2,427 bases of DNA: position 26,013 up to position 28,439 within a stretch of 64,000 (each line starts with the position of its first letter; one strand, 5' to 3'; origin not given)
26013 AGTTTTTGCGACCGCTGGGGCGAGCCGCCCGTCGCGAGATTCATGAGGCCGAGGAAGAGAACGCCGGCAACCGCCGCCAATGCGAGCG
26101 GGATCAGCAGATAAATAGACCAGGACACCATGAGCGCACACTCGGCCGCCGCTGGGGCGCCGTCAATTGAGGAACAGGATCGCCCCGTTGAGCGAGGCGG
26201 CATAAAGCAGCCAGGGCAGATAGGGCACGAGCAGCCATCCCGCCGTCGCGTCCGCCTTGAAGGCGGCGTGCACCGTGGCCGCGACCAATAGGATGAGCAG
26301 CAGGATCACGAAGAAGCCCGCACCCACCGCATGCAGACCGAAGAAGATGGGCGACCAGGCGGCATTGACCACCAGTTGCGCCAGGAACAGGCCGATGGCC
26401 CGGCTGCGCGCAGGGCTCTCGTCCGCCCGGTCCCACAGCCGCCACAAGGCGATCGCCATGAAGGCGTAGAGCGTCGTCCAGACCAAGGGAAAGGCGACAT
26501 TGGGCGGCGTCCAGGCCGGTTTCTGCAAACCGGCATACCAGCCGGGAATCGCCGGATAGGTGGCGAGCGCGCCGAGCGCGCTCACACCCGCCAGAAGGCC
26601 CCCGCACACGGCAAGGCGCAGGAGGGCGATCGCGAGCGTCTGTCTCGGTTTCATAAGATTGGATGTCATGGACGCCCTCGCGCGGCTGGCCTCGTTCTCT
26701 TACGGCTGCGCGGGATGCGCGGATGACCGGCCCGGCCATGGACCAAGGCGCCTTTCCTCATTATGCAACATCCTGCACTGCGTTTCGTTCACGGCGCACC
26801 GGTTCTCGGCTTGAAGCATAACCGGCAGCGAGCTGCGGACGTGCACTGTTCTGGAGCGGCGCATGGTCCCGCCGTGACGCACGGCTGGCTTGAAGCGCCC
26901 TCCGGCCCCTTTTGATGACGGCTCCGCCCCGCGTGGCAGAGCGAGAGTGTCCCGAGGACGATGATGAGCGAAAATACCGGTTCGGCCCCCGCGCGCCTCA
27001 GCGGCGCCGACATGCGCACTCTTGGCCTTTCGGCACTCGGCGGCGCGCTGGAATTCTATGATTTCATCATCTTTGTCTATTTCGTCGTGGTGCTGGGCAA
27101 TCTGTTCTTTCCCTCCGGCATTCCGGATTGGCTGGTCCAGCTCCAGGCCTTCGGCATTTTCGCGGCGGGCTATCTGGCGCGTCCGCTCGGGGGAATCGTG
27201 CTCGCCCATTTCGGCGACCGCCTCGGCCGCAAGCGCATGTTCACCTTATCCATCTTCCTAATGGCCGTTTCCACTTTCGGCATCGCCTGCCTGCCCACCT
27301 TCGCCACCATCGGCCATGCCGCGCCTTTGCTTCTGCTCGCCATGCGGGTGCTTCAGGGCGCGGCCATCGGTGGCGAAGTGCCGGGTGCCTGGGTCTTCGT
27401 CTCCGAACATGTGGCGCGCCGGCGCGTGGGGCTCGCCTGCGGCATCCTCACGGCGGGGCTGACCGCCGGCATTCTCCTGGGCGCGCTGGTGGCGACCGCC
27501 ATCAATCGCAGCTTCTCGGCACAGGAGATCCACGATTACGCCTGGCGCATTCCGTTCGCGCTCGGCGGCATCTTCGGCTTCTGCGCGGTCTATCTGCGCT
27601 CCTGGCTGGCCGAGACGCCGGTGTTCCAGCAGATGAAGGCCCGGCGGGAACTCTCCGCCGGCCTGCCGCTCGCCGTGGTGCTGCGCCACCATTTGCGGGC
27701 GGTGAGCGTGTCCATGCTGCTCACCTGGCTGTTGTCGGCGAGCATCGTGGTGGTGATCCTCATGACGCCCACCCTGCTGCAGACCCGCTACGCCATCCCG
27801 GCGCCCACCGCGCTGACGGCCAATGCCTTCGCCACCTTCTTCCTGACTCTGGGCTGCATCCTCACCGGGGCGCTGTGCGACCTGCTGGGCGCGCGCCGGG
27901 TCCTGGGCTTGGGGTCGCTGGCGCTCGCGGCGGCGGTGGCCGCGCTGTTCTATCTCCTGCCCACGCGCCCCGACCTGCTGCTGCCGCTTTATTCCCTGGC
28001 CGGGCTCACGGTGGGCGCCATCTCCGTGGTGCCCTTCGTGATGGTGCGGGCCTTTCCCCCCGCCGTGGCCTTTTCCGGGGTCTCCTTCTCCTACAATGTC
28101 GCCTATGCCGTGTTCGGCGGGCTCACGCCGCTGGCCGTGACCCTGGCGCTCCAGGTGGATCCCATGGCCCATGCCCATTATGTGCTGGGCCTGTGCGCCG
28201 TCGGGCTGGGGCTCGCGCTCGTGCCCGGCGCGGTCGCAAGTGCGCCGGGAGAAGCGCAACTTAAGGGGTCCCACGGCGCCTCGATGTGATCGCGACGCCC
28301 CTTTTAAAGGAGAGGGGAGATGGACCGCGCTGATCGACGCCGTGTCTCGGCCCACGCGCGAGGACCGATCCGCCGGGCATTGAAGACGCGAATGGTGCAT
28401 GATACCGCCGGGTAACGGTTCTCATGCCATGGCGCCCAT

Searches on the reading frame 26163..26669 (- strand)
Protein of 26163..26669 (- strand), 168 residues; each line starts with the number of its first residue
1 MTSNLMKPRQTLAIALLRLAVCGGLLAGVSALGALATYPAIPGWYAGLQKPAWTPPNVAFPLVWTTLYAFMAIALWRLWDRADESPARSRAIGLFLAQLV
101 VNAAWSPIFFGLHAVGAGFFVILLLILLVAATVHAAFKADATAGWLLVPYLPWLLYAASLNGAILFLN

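Call 9: search_protein_families(library=pfam, proteins=[window:26163-26669:-], max_evalue=0.01)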
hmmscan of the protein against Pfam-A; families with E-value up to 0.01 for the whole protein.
window:26163-26669:- (168 aa): 1 family
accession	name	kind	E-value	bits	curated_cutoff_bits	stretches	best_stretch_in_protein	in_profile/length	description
PF03073.20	TspO_MBR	-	6e-45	153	24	1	26-164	5-143/145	TspO/MBR family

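Call 16: find_homologous_proteins(query=window:26163-26669:-, max_evalue=1e-20)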
Query window:26163-26669:- (168 aa): 311 proteins with E <= 1e-20 among 1444 candidates; the best 120 are listed.
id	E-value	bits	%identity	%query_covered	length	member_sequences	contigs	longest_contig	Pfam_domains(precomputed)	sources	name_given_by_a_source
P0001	5.9e-101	354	100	100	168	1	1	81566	PF03073.21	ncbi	ncbi:MAG: TspO/MBR family protein [Pseudomonadota bacterium]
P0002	5.3e-81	289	85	100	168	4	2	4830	PF03073.21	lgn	-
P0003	5.1e-75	270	77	100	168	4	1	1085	PF03073.21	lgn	-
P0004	5.4e-69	250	71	100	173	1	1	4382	PF03073.21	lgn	-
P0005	1.2e-68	249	71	99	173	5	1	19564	PF03073.21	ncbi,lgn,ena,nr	ncbi:MAG: tryptophan-rich sensory protein [Rhizobiales bacterium]|nr:tryptophan-rich sensory protein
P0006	9.2e-68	246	71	100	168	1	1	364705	PF03073.21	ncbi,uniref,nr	ncbi:TspO/MBR family protein [Aquabacter cavernae]|uniref:TspO/MBR family protein n=1 Tax=Aquabacter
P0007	8.4e-61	223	72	84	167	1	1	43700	PF03073.21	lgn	-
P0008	2.5e-60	222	67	99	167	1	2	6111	PF03073.21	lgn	-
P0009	3.5e-60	221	68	96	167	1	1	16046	PF03073.21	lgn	-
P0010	1.8e-57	212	63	98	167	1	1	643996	PF03073.21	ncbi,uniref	ncbi:TspO/MBR family protein [Aquabacter sp. CN5-332]|uniref:TspO/MBR family protein n=1 Tax=Aquabac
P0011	6.5e-57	211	63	98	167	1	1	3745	PF03073.21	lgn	-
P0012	9.5e-56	207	62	99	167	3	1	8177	PF03073.21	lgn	-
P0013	7.7e-54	201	61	100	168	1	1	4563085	PF03073.21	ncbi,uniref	ncbi:TspO/MBR family protein [Xanthobacter sp. AM11]|uniref:TspO/MBR family protein n=1 Tax=Xanthoba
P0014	2.5e-52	196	64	90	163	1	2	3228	PF03073.21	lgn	-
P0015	2.7e-52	196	59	95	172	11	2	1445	PF03073.21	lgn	-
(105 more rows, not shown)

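Call 17: find_encoding_contigs(protein=P0002, flank=3000, max_places=3)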
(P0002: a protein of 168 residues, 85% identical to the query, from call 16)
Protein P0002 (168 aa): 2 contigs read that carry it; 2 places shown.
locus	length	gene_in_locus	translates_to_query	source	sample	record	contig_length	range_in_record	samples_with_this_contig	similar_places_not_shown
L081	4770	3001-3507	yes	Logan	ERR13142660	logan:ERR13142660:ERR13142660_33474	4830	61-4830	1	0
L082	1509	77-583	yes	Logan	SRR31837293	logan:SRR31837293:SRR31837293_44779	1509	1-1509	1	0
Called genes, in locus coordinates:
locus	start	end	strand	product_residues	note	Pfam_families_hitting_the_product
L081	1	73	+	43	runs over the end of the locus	?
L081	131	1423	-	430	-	PF00083:Sugar_tr, PF07690:MFS_1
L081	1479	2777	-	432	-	PF00083:Sugar_tr, PF07690:MFS_1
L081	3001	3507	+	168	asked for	PF03073:TspO_MBR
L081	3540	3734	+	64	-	PF04588:HIG_1_N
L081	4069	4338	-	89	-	-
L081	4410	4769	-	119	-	?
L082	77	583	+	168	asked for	PF03073:TspO_MBR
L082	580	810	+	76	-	PF04588:HIG_1_N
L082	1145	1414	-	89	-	-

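Call 18: find_encoding_contigs(protein=P0005, flank=3000, max_places=2)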
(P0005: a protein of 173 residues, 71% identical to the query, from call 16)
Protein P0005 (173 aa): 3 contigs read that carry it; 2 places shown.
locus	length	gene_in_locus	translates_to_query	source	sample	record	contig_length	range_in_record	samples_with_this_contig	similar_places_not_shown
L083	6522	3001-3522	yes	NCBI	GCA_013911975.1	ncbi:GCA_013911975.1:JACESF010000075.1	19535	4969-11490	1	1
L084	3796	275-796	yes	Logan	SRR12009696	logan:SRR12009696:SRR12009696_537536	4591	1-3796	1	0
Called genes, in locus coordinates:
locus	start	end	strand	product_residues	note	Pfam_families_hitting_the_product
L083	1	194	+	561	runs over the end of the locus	PF02771:Acyl-CoA_dh_N, PF02770:Acyl-CoA_dh_M, PF00441:Acyl-CoA_dh_1, PF08028:Acyl-CoA_dh_2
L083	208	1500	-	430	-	PF00083:Sugar_tr, PF07690:MFS_1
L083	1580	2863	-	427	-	PF00083:Sugar_tr, PF07690:MFS_1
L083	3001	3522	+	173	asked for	PF03073:TspO_MBR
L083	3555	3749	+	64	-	PF04588:HIG_1_N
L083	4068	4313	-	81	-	-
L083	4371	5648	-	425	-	PF00278:Orn_DAP_Arg_deC, PF01168:Ala_racemase_N (weak), PF02784:Orn_Arg_deC_N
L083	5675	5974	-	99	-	PF13627:LptM_cons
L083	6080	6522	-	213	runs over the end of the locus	PF00881:Nitroreductase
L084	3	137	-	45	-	?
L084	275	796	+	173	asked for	PF03073:TspO_MBR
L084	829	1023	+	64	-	PF04588:HIG_1_N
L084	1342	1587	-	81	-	-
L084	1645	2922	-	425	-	PF00278:Orn_DAP_Arg_deC, PF01168:Ala_racemase_N (weak), PF02784:Orn_Arg_deC_N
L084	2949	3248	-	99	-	PF13627:LptM_cons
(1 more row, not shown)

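Call 19: find_encoding_contigs(protein=P0006, flank=3000, max_places=2)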
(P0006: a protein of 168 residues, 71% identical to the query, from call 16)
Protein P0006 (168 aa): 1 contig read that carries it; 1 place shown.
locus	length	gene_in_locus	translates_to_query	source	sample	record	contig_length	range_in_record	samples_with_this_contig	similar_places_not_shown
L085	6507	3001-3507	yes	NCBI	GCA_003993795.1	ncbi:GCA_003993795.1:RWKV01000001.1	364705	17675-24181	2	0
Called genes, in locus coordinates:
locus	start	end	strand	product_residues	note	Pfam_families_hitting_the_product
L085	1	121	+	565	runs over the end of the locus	PF02771:Acyl-CoA_dh_N, PF02770:Acyl-CoA_dh_M, PF00441:Acyl-CoA_dh_1, PF08028:Acyl-CoA_dh_2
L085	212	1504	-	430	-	PF00083:Sugar_tr, PF07690:MFS_1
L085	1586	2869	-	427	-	PF00083:Sugar_tr, PF07690:MFS_1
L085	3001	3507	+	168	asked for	PF03073:TspO_MBR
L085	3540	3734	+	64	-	PF04588:HIG_1_N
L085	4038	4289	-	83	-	-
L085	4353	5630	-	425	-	PF00278:Orn_DAP_Arg_deC, PF01168:Ala_racemase_N (weak), PF02784:Orn_Arg_deC_N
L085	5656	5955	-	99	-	PF13627:LptM_cons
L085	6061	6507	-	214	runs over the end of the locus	PF00881:Nitroreductase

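Call 20: find_encoding_contigs(protein=P0004, flank=3000, max_places=2)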
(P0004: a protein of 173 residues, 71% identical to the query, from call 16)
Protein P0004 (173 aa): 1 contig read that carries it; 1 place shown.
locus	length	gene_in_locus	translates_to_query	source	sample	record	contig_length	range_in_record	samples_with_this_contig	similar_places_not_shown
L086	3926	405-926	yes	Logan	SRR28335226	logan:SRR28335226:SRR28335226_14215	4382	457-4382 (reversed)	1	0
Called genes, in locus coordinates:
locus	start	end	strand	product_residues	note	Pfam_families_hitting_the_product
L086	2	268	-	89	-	?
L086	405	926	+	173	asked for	PF03073:TspO_MBR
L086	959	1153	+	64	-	PF04588:HIG_1_N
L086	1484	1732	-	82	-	-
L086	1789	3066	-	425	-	PF00278:Orn_DAP_Arg_deC, PF01168:Ala_racemase_N (weak), PF02784:Orn_Arg_deC_N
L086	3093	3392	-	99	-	PF13627:LptM_cons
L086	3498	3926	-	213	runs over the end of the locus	PF00881:Nitroreductase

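Call 23: find_encoding_contigs(protein=P0010, flank=3000, max_places=1)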
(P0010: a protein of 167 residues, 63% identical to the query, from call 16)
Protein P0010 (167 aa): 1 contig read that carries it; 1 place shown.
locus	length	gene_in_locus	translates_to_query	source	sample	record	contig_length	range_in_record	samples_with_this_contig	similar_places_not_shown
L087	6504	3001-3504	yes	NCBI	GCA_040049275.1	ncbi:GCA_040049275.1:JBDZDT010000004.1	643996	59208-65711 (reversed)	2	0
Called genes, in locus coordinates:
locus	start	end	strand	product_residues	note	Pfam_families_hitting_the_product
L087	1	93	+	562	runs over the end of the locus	PF02771:Acyl-CoA_dh_N, PF02770:Acyl-CoA_dh_M, PF00441:Acyl-CoA_dh_1, PF08028:Acyl-CoA_dh_2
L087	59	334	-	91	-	PF13443:HTH_26, PF01381:HTH_3 (weak)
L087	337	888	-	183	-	-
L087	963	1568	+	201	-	-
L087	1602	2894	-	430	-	PF00083:Sugar_tr, PF07690:MFS_1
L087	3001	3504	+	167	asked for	PF03073:TspO_MBR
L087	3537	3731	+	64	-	PF04588:HIG_1_N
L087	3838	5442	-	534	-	PF00496:SBP_bac_5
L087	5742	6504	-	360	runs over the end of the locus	PF01509:TruB_N, PF16198:TruB_C_2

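Call 24: find_encoding_contigs(protein=P0013, flank=3000, max_places=1)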
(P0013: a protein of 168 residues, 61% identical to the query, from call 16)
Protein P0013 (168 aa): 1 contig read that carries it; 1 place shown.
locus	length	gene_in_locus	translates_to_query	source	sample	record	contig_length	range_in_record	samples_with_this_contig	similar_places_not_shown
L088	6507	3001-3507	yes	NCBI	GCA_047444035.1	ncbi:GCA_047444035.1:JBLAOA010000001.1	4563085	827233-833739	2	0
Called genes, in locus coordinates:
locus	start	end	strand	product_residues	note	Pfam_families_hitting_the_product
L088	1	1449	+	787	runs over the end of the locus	PF09371:Tex_N, PF22706:Tex_central_region, PF14639:YqgF (weak), PF16921:Tex_YqgF, PF14635:HHH_7 (weak), PF12836:HHH_3, PF17674:HHH_9, PF00575:S1, +1 more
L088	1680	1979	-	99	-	-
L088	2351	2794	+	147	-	PF10116:Host_attach, PF18856:baeRF_family12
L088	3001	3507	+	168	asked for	PF03073:TspO_MBR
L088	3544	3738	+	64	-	PF04588:HIG_1_N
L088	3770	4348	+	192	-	PF01923:Cob_adeno_trans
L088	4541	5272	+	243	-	PF01694:Rhomboid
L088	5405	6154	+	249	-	PF01012:ETF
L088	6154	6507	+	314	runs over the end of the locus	PF01012:ETF, PF00766:ETF_alpha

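Call 25: find_encoding_contigs(protein=P0007, flank=3000, max_places=1)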
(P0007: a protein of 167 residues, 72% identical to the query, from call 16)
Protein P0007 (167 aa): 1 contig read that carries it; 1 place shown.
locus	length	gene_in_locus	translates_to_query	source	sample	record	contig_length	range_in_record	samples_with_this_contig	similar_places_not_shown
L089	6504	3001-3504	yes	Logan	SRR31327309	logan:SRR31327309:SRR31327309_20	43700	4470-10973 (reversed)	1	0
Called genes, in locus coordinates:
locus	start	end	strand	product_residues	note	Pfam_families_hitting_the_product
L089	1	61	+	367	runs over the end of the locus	PF20729:PE-PGRS_C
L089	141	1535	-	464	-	PF00083:Sugar_tr, PF07690:MFS_1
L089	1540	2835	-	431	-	PF00083:Sugar_tr, PF07690:MFS_1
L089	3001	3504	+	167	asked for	PF03073:TspO_MBR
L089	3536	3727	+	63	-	PF04588:HIG_1_N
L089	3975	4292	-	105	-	-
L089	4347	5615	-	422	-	PF00278:Orn_DAP_Arg_deC, PF01168:Ala_racemase_N (weak), PF02784:Orn_Arg_deC_N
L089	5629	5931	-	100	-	PF13627:LptM_cons (weak)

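Call 26: find_encoding_contigs(protein=P0009, flank=3000, max_places=1)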
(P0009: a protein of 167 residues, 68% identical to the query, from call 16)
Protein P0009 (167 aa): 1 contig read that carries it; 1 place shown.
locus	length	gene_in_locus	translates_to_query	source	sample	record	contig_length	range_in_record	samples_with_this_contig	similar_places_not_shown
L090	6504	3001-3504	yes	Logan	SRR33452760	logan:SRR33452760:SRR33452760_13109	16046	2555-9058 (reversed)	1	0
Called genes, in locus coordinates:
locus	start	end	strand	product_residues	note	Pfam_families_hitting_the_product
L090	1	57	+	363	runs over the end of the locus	PF20729:PE-PGRS_C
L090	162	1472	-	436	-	PF00083:Sugar_tr, PF07690:MFS_1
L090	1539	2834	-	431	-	PF00083:Sugar_tr, PF07690:MFS_1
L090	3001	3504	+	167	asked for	PF03073:TspO_MBR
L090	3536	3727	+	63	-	PF04588:HIG_1_N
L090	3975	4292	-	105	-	-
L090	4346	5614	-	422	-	PF00278:Orn_DAP_Arg_deC, PF01168:Ala_racemase_N (weak), PF02784:Orn_Arg_deC_N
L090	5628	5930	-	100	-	PF13627:LptM_cons (weak)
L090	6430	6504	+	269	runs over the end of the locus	PF02086:MethyltransfD12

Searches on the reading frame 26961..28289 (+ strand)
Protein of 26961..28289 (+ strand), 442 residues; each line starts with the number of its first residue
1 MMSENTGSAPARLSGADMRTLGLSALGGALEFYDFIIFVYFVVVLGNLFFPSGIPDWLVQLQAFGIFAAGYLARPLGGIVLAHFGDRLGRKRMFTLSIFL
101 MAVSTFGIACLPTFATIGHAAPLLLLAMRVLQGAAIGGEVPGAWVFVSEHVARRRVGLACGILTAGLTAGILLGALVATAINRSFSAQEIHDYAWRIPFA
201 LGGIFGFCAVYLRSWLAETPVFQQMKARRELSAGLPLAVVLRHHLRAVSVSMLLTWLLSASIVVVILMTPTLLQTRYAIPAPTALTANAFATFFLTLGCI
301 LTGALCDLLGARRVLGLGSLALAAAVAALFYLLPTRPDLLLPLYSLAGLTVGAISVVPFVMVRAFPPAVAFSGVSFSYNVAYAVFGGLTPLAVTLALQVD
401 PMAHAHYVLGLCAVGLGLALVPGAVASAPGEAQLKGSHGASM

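Call 9: search_protein_families(library=pfam, proteins=[window:26961-28289:+], max_evalue=0.01)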
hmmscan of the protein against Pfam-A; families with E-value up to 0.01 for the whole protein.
window:26961-28289:+ (442 aa): 2 families
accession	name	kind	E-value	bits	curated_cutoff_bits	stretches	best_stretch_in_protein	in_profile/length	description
PF07690.21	MFS_1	-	9.2e-27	94.3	33.4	1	37-389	2-346/347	Major Facilitator Superfamily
PF00083.30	Sugar_tr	-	9.8e-18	64.7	22.3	1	25-231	6-206/452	Sugar (and other) transporter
